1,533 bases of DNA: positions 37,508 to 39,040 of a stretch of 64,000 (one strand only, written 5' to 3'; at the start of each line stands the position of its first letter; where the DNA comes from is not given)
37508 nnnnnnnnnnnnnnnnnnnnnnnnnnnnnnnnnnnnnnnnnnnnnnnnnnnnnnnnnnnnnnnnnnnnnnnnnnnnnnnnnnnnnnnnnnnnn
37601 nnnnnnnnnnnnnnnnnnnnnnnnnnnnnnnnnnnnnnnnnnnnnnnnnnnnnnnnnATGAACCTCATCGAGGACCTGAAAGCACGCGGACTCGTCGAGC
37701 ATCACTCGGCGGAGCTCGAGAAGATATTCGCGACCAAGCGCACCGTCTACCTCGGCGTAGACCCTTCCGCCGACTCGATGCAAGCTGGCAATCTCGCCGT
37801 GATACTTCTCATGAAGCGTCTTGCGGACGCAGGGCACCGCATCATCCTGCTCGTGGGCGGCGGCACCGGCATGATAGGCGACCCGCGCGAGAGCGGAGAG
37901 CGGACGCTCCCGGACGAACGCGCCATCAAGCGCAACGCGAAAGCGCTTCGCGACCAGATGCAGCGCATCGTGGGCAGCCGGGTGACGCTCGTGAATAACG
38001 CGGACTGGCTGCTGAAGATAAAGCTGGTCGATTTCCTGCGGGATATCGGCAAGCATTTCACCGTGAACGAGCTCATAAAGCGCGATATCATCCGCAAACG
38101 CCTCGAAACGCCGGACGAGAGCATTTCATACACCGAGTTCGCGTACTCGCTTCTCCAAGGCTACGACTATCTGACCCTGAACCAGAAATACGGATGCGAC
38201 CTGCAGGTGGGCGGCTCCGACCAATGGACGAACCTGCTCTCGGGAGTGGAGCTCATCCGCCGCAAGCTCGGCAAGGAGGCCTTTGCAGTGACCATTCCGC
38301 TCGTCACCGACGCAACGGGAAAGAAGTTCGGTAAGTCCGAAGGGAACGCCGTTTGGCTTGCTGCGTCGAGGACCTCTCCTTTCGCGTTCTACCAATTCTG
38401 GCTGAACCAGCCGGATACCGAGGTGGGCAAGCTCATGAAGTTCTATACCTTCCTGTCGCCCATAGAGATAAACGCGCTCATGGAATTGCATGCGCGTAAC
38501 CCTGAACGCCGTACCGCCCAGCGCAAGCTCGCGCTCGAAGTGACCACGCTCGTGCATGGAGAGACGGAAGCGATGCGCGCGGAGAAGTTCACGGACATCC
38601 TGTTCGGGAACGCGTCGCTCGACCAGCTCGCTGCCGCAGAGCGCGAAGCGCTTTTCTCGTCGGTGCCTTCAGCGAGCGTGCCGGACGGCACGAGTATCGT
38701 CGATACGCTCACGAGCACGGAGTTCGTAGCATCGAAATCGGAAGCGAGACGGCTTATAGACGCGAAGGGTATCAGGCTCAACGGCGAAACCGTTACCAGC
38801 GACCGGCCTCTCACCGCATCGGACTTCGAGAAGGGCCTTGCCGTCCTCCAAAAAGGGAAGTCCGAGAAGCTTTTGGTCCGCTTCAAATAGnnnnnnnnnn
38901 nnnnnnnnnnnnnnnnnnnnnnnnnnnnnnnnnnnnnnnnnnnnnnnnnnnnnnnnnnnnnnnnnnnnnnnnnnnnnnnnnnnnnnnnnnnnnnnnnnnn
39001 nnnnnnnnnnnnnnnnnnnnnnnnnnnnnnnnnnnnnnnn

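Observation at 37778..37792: TyrRS with both histidines of the HIGH motif replaced (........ instead of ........)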

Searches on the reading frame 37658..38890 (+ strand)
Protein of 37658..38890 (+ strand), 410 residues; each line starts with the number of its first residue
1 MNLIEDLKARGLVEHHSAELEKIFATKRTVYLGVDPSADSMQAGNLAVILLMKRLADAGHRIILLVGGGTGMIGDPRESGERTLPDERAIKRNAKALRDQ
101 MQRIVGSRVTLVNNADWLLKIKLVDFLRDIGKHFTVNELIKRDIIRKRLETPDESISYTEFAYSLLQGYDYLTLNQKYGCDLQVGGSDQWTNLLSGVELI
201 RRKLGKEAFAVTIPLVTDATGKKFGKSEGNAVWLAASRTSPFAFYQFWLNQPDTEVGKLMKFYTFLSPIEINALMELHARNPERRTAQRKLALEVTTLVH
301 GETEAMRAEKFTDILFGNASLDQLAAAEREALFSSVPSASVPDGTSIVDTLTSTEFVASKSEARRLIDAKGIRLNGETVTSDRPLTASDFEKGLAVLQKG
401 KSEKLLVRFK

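Call 4: search_protein_families(library=pfam, proteins=[window:37658-38890:+])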
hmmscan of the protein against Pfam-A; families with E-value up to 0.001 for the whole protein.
window:37658-38890:+ (410 aa): 3 families
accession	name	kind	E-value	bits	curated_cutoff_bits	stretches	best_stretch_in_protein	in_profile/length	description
PF00579.31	tRNA-synt_1b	-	6.3e-72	242.8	21.1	1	28-316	6-291/292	tRNA synthetases class I (W and Y)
PF22421.1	SYY_C-terminal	-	1e-08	35.4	27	1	330-403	3-79/83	Tyrosine--tRNA ligase SYY-like C-terminal domain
PF01479.30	S4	-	5.2e-06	26.5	22.8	1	354-389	10-46/48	S4 domain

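Call 5: search_protein_families(library=ncbifam, proteins=[window:37658-38890:+])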
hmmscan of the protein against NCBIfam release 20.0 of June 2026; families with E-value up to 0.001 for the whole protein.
window:37658-38890:+ (410 aa): 1 family
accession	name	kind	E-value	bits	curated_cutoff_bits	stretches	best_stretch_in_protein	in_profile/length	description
TIGR00234.1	tyrS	equivalog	1.1e-102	344.1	113.8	1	2-408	5-404/406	tyrosine--tRNA ligase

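Call 6: search_solved_structures(query=window:37658-38890:+, show_alignments=3)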
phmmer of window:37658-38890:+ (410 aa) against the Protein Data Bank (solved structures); distinct sequences matched with E-value up to 0.001: 26.
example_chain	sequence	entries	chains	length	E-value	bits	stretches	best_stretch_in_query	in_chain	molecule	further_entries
1jii_A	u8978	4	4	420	3.2e-96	325.9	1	3-409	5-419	tyrosyl-tRNA synthetase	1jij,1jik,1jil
6otj_A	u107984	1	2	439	1.9e-95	323.4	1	1-389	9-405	Tyrosine--tRNA ligase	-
6hb5_A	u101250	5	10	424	2e-95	323.3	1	2-384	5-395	Tyrosine--tRNA ligase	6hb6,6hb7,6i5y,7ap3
6n0w_A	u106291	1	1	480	2.1e-95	323.2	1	3-407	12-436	Tyrosine--tRNA ligase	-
2ts1_A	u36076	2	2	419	7.3e-95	321.5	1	1-409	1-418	TYROSYL-TRNA SYNTHETASE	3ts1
2jan_A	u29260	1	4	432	7.7e-95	321.4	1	3-402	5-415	TYROSYL-TRNA SYNTHETASE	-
4oud_A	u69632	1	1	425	2.4e-91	309.9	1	2-382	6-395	Tyrosyl-tRNA synthetase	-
4ts1_A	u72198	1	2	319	7.6e-85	288.5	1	1-307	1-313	TYROSYL-tRNA SYNTHETASE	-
1x8x_A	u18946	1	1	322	8.6e-85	288.3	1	2-308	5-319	Tyrosyl-tRNA synthetase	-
1tya_E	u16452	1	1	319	8.7e-85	288.3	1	1-307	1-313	TYROSYL-tRNA SYNTHETASE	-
1vbm_A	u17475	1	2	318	1.3e-84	287.7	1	2-308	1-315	Tyrosyl-tRNA synthetase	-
1tyc_A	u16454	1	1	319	1.6e-84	287.4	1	1-307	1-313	TYROSYL-tRNA SYNTHETASE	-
1tyd_E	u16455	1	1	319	1.6e-84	287.4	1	1-307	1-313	TYROSYL-tRNA SYNTHETASE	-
1tyb_E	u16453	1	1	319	2.3e-84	286.9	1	1-307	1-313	TYROSYL-tRNA SYNTHETASE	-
4oud_B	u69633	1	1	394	2.7e-84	286.7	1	2-334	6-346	Tyrosyl-tRNA synthetase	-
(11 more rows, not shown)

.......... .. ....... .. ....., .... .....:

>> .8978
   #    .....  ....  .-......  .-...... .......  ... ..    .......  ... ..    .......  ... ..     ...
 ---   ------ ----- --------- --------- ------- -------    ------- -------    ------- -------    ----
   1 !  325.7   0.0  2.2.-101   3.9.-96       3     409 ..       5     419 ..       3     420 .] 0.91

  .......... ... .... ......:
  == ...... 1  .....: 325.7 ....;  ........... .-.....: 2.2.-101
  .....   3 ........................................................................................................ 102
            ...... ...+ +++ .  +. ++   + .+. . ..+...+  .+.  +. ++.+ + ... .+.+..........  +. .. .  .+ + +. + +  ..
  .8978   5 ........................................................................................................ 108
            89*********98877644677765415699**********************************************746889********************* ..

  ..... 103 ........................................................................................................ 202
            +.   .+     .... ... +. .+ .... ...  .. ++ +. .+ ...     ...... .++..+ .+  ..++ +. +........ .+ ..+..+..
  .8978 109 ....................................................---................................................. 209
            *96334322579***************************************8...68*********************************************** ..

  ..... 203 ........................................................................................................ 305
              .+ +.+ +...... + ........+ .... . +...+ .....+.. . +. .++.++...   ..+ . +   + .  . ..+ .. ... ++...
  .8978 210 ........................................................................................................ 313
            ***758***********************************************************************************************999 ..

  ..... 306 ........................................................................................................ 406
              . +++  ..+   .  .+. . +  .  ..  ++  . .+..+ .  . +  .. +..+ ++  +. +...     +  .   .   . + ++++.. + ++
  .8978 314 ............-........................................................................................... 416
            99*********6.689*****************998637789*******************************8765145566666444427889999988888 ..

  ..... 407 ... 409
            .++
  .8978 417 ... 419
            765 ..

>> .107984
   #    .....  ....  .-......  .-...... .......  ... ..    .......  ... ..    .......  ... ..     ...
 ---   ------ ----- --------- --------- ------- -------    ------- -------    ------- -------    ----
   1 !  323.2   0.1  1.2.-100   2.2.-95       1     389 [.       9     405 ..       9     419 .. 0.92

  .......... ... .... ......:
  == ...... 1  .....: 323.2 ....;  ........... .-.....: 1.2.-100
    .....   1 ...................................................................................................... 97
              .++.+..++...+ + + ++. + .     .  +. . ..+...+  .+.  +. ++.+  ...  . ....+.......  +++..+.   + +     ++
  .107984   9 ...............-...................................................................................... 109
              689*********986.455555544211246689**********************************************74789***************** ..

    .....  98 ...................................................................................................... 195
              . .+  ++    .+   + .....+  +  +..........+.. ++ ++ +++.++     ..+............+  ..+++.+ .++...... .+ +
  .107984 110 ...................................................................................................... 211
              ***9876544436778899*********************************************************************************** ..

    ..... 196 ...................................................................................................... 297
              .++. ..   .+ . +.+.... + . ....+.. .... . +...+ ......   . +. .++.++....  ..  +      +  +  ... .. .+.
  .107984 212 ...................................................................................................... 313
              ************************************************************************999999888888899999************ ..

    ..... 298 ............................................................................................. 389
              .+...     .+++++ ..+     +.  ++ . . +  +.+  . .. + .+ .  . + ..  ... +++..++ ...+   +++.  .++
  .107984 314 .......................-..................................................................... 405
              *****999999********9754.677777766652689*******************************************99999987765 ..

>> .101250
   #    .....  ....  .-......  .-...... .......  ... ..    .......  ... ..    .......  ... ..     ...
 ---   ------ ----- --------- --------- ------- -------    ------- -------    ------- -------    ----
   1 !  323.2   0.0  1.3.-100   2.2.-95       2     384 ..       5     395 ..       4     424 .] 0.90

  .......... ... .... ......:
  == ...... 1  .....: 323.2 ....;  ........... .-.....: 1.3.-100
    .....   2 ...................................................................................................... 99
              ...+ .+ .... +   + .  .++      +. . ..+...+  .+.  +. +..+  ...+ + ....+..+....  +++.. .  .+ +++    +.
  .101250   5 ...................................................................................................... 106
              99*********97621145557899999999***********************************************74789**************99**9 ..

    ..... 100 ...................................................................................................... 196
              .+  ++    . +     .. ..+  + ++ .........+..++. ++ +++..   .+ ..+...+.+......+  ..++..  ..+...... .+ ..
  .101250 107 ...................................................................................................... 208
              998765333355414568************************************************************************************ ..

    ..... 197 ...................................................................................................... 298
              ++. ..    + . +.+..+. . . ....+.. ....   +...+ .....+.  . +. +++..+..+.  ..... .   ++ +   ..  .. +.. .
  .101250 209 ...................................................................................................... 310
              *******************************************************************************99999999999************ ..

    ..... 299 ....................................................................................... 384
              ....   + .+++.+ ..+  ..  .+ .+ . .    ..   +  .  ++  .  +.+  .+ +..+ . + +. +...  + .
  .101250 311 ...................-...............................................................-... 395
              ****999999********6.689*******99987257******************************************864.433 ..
